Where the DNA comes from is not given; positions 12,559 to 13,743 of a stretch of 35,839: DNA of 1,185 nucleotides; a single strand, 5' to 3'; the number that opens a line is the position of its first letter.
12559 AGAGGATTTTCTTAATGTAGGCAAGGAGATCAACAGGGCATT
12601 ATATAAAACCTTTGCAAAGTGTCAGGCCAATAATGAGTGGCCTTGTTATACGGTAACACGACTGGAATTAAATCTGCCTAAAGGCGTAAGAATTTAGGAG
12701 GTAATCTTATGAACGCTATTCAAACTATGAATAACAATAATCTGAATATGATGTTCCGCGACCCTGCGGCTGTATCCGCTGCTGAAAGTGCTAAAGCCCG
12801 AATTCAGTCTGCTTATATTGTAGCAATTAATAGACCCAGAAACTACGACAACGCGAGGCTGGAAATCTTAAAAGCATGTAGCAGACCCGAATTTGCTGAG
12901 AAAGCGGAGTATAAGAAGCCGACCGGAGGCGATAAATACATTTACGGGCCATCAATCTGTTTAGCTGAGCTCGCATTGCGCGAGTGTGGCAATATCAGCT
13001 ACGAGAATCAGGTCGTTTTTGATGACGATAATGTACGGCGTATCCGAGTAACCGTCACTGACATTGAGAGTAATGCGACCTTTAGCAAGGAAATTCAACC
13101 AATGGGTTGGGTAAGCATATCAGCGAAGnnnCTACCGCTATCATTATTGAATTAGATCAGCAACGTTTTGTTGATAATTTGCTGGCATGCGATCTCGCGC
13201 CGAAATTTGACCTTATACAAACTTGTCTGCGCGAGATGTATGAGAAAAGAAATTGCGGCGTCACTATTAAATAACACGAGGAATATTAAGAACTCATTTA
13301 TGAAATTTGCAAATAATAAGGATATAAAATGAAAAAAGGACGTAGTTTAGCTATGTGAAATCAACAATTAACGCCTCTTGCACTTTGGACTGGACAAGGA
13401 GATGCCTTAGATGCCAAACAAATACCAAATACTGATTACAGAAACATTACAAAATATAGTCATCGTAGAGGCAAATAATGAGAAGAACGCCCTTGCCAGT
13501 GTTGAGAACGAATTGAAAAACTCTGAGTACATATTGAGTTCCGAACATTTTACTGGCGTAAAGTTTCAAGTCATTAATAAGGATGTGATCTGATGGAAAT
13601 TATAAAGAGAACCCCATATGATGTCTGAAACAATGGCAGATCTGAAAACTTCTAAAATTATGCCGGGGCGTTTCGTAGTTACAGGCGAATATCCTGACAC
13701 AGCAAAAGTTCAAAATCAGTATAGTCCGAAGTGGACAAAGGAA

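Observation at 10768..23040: Every in-frame TGA falls where a glycine is expected, and conserved Gly positions also read Val: a G-to-T transversion signature or a trace of TGA=Gly coding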

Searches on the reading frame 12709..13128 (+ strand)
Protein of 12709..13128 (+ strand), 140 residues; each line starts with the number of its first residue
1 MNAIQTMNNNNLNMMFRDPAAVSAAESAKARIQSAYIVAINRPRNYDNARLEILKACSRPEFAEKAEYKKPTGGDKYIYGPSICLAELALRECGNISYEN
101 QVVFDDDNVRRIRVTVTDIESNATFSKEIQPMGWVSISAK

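Call 33: search_dna_similar(query=window:12709-13128:+, collection=phages, mode=protein, max_rows=8, max_evalue=0.001)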
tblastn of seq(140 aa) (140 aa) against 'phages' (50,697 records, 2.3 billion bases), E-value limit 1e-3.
Records with a match: 41; places in all: 41; records where one place covers at least 80% of the query: 0.
Best place of each record, by identity: <60% 41.
By first word of the organism name: Acinetobacter 10; Bordetella 5; Clostridium 4; Mycobacterium 4; Ralstonia 3; Bacillus 2; Pseudomonas 2; Anoxybacillus 2; Yersinia 1; Escherichia 1; and 7 more.
By host as written in the record: Acinetobacter baumannii 7; Bordetella bronchiseptica 3; Ralstonia pseudosolanacearum I-15 (MT017) 2; Bacillus thuringiensis 2; Pseudomonas putida 2; Clostridium tetani ATCC 453 2; Clostridium tetani ATCC 19406 2; Bordetella bronchiseptica 4715 2; and 18 more.
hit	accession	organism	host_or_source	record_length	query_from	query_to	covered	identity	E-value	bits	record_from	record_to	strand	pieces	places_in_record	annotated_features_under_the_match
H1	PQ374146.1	Acinetobacter phage TPWB-05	Acinetobacter sp.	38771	31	130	71%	41.2%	4e-20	91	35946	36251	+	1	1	hypothetical protein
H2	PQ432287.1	Acinetobacter phage phi11547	Acinetobacter baumannii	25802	31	130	71%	40.2%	4e-18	85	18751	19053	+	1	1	hypothetical protein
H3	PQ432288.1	Acinetobacter phage phi5038-11551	Acinetobacter baumannii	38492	31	130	71%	40.2%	4e-18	85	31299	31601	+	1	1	hypothetical protein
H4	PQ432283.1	Acinetobacter phage phi4197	Acinetobacter baumannii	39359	31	130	71%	40.2%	4e-18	85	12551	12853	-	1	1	hypothetical protein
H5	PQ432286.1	Acinetobacter phage phi5038-11536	Acinetobacter baumannii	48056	31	130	71%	40.2%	4e-18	85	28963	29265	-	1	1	hypothetical protein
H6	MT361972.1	Acinetobacter phage Ab11510-phi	Acinetobacter baumannii Ab11510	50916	31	130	71%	40.2%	4e-18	85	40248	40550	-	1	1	hypothetical protein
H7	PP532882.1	Acinetobacter phage Abau_Attikon1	Acinetobacter baumannii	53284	31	130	71%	40.2%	4e-18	85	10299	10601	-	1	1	hypothetical protein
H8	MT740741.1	Ralstonia phage Hennie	Ralstonia pseudosolanacearum I-31 ...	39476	32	130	71%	38.6%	2e-15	77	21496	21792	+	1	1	hypothetical protein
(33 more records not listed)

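Call 34: get_annotated_region(hit=H1, flank=1200)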
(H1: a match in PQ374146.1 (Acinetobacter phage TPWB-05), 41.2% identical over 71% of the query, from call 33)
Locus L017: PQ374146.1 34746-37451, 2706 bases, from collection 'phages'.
description: Acinetobacter phage TPWB-05, complete genome.
organism: Acinetobacter phage TPWB-05 (NCBI taxid 3343754)
taxonomy: Viruses
host: Acinetobacter sp.; source: Tabanus par; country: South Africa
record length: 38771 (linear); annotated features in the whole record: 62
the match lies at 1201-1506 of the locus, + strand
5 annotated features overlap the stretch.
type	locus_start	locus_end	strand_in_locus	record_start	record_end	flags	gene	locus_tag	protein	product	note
CDS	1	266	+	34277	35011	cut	-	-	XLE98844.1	hypothetical protein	-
CDS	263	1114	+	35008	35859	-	-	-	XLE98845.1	exonuclease VIII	-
CDS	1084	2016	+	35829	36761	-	-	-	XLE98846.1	hypothetical protein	-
CDS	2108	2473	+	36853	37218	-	-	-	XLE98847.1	hypothetical protein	-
CDS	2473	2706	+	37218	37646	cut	-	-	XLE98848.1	hypothetical protein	-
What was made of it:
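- On Pseudogenes in a degraded prophage: An Acinetobacter phage carries the exonuclease and annealing-protein pair (call 34).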

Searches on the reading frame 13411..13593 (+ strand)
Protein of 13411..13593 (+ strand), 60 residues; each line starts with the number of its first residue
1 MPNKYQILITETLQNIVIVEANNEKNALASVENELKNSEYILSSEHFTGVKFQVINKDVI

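Call 26: search_protein_families(library=pfam, max_evalue=0.01, proteins=[window:13411-13593:+])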
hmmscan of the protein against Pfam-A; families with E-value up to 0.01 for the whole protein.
window:13411-13593:+ (60 aa): 1 family
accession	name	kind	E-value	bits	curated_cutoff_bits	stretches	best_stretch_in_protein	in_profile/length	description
PF14207.11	DpnD-PcfM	-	1.7e-13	50.8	25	1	5-50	1-46/46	DpnD/PcfM-like protein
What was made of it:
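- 13411..13593 (+): DpnD/PcfM-like gene that ends naturally in TGA. Pfam PF14207 covers residues 5-50 of 60 (call 26).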
